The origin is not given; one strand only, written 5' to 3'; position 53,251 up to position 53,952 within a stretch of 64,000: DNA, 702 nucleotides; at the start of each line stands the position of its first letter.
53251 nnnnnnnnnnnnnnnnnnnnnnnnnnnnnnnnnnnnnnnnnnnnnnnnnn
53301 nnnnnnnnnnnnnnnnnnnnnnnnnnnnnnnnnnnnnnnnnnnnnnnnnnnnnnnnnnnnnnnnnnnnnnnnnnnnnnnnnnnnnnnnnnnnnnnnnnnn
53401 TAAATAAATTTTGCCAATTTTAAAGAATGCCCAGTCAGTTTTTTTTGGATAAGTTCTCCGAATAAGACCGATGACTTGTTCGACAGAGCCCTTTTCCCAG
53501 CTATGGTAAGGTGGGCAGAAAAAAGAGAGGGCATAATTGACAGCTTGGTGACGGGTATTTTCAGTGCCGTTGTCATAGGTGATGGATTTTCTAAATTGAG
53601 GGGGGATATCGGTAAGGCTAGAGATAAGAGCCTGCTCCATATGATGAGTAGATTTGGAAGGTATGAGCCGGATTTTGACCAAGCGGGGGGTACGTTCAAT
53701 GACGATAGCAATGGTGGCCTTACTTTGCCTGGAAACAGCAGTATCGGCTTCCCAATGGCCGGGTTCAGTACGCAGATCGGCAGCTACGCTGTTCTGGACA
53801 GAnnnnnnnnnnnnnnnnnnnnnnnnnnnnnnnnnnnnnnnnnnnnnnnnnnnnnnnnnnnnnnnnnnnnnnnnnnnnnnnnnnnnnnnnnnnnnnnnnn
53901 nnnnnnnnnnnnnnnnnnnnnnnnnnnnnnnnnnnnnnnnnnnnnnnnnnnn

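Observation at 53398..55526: IS30 remnant plus a eukaryote-like ARM-repeat gene inserted between ftsA and ftsZ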

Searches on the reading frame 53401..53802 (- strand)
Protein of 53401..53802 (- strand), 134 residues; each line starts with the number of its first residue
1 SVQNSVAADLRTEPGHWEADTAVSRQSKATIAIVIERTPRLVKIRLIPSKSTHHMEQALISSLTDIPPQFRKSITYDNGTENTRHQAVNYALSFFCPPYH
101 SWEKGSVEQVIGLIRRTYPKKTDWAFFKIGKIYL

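Call 22: find_homologous_proteins(query=window:53401-53802:-, max_evalue=0.001)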
Query seq(134 aa) (134 aa): 74 proteins with E <= 0.001 among 87 candidates.
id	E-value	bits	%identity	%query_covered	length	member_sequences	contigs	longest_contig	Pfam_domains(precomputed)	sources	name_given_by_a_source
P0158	8.2e-79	280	99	93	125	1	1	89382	-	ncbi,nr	ncbi:MAG: IS30 family transposase [Candidatus Margulisbacteria bacterium]|nr:IS30 family transposase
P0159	3.7e-46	174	65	91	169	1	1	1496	PF00665.33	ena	-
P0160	1.4e-45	173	71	84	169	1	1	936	PF00665.33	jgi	jgi:IS30 family transposase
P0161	5.5e-44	167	65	87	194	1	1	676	PF00665.33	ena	-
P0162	3.1e-39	152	60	87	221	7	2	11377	PF00665.33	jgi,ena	-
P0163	4.0e-37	145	59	87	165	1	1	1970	PF00665.33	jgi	jgi:IS30 family transposase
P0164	7.8e-37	144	54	90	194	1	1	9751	PF00665.33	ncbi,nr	ncbi:IS30 family transposase [Treponema sp. OttesenSCG-928-L16]|nr:IS30 family transposase [Treponem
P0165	1.5e-36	143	58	87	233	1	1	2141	PF00665.33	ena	-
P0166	6.6e-36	141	63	78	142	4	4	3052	-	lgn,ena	-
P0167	9.8e-36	141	56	87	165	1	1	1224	-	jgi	jgi:IS30 family transposase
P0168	1.2e-35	140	50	97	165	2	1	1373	PF00665.33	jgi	jgi:IS30 family transposase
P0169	5.7e-35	138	56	93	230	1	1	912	PF00665.33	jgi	-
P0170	6.5e-35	138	68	75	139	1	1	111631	-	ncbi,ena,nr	ncbi:MAG: IS30 family transposase [Candidatus Margulisbacteria bacterium]|nr:IS30 family transposase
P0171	6.6e-35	138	88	54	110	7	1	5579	-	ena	-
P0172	1.3e-34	137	52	93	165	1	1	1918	PF00665.33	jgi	jgi:IS30 family transposase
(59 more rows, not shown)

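Call 24: find_encoding_contigs(protein=P0158, flank=10000, max_places=4)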
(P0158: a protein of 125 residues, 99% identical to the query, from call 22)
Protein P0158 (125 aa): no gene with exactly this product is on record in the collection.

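Call 25: find_encoding_contigs(protein=P0170, flank=10000, max_places=4)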
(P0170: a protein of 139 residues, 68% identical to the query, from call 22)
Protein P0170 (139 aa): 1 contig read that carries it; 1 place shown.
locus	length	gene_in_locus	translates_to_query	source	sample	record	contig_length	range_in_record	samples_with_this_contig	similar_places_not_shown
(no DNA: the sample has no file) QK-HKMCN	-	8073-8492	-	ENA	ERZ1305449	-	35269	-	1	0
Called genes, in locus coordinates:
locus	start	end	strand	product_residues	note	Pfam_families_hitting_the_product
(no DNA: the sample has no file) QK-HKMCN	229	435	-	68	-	-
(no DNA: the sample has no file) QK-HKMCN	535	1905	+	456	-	PF00072:Response_reg, PF00004:AAA (faint), PF00158:Sigma54_activat, PF14532:Sigma54_activ_2, PF07728:AAA_5, PF25601:AAA_lid_14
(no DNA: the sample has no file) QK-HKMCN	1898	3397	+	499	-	PF09852:DUF2079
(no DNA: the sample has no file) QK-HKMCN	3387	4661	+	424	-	PF04185:Phosphoesterase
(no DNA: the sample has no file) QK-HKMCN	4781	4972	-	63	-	-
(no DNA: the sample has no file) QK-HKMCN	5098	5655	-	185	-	PF22624:AASDHPPT_N (weak), PF01648:ACPS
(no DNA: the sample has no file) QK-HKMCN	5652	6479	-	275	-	PF07228:SpoIIE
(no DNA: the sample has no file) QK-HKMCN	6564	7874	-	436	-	PF00206:Lyase_1, PF10397:ADSL_C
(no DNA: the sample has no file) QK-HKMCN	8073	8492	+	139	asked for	-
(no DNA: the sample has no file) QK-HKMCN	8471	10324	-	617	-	PF00560:LRR_1 (faint), PF13855:LRR_8, PF12799:LRR_4 (weak), PF13306:LRR_5, PF13855:LRR_8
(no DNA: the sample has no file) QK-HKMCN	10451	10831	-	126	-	-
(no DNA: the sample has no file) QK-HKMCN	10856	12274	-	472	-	-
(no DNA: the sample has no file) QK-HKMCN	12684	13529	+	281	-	PF00795:CN_hydrolase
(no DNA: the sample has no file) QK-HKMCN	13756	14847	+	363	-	PF00155:Aminotran_1_2, PF00266:Aminotran_5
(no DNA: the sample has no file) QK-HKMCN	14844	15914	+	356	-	PF01571:GCV_T, PF08669:GCV_T_C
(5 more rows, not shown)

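Call 46: find_encoding_contigs(protein=P0171, flank=6000, max_places=4)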
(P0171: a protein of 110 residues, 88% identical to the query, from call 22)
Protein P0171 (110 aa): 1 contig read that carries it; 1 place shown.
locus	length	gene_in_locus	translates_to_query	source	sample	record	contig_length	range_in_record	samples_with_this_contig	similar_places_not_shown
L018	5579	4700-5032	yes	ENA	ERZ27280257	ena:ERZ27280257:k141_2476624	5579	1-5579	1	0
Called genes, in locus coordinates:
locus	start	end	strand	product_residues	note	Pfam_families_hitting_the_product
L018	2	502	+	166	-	?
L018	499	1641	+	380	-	PF00361:Proton_antipo_M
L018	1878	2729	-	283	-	PF00102:Y_phosphatase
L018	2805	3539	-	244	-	-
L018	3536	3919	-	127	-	-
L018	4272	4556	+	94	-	PF13936:HTH_38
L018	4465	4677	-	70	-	-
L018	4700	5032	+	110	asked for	-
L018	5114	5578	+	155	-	?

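Call 49: search_protein_families(library=pfam, proteins=[L018:1878-2729:-, L018:2805-3539:-, L018:3536-3919:-, L018:5114-5578:+], max_evalue=0.01)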
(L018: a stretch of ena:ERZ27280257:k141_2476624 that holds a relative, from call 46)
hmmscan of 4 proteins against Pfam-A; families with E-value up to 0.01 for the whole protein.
L018:1878-2729:- (283 aa): 3 families
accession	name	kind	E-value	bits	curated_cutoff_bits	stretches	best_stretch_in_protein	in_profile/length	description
PF00102.32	Y_phosphatase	-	5e-09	36.6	20.9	1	52-259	42-232/234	Protein-tyrosine phosphatase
PF22784.1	PTP-SAK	-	0.0012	19.3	27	1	181-211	74-104/153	Swiss Army Knife protein, DSP-PTPase phosphatase domain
PF13350.11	Y_phosphatase3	-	0.009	16.4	22.2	0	160-219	101-153/240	Tyrosine phosphatase family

L018:2805-3539:- (244 aa): 0 families

L018:3536-3919:- (127 aa): 0 families

L018:5114-5578:+ (155 aa): 1 family
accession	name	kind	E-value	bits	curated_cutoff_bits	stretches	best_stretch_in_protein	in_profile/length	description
PF00919.26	UPF0004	-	5.7e-27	94.1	27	1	5-103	1-96/98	Uncharacterized protein family UPF0004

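Call 61: search_protein_families(library=ncbifam, proteins=[window:53428-53802:-], max_evalue=0.01)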
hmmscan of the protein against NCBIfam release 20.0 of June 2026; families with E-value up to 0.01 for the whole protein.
seq(125 aa): 3 families
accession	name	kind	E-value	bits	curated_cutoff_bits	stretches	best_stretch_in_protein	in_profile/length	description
NF033563.0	transpos_IS30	equivalog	6.5e-32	111.3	80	1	9-123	128-245/267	IS30 family transposase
NF033577.2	transpos_IS481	equivalog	0.00083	19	224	1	14-117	129-242/284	IS481 family transposase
NF033546.1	transpos_IS21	equivalog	0.0061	16.1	160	1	95-117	218-240/294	IS21 family transposase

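Call 66: search_protein_families(library=pfam, proteins=[L020:2936-4834:+], max_evalue=0.01)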
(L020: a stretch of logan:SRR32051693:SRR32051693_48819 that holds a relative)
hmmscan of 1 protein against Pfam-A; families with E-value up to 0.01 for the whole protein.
L020:2936-4834:+ (632 aa): 24 families
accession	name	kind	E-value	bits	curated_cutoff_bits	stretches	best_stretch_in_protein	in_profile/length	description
PF00514.29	Arm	-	1.5e-43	145.9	20.6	3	189-223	7-41/41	Armadillo/beta-catenin-like repeat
PF12717.13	Cnd1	-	3.5e-23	82.9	26.4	2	320-392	21-88/162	non-SMC mitotic condensation complex subunit 1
PF24768.1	ARM_ARMC5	-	9.3e-23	81.4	79.9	2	217-423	51-262/289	ARMC5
PF13646.12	HEAT_2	-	4.4e-19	69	27.7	1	155-228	2-59/88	HEAT repeats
PF25598.1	ARM_PUB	-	2.2e-17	63.9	33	2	291-467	14-194/308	Plant U-box protein ARM repeat region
PF11841.14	ELMO_ARM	-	4.5e-17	62.8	27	2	152-227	53-130/154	ELMO, armadillo-like helical domain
PF02985.28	HEAT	-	2.6e-12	46.2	23.5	0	406-432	2-28/31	HEAT repeat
PF13513.12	HEAT_EZ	-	1.8e-11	44.7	27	0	377-428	2-52/55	HEAT-like repeat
PF01602.26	Adaptin_N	-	4e-11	42.6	37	2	73-264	119-293/524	Adaptin N terminal region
PF24714.1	TOR1L1_N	-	4.5e-11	43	43.3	3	331-520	52-243/281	TORTIFOLIA1 N-terminal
PF24436.2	INTS7_N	-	1.3e-10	41.5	42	2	214-479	209-470/503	Integrator complex subunit 7, N-terminal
PF11698.14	V-ATPase_H_C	-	2.6e-10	40.9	27.2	1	153-221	43-112/117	V-ATPase subunit H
PF03224.20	V-ATPase_H_N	-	9.9e-08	32.2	25.7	1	70-209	57-211/314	V-ATPase subunit H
PF10508.15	Proteasom_PSMB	-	1.2e-07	31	23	0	276-357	81-162/499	Proteasome non-ATPase 26S subunit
PF04826.19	Arm_2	-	4.4e-07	30.1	20.4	1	71-238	7-170/221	Armadillo-like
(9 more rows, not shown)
